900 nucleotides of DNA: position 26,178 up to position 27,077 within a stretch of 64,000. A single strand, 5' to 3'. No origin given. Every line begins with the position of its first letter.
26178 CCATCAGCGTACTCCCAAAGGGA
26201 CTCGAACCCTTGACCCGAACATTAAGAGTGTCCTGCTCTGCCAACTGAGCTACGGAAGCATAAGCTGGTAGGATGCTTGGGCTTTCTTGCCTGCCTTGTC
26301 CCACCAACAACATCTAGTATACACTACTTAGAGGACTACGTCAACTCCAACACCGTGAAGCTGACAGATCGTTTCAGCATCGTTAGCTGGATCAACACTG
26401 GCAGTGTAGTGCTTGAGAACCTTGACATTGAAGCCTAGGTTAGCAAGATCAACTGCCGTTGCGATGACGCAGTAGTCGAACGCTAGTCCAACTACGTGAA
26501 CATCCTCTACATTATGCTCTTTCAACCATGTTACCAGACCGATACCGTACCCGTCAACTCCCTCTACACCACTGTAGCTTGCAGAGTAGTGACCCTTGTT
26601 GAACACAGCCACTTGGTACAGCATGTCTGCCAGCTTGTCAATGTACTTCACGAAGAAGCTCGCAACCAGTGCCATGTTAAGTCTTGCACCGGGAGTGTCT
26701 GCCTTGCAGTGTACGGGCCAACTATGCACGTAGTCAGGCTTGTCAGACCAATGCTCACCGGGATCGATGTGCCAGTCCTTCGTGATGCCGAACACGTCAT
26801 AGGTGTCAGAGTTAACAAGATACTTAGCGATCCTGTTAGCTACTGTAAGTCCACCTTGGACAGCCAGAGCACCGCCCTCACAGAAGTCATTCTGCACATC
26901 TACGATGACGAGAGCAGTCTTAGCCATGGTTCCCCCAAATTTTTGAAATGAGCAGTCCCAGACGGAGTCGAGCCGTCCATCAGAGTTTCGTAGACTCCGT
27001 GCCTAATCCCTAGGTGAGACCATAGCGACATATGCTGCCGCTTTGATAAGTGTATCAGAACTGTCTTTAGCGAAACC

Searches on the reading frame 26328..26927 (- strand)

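Call 48: search_protein_families(library=pfam, proteins=[window:26328-26927:-], max_evalue=0.001)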
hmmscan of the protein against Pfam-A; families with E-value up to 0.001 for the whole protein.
window:26328-26927:- (199 aa): 1 family
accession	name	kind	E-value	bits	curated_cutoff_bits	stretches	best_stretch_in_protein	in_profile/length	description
PF00857.26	Isochorismatase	-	1.4e-17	64.8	27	1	4-192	1-165/175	Isochorismatase domain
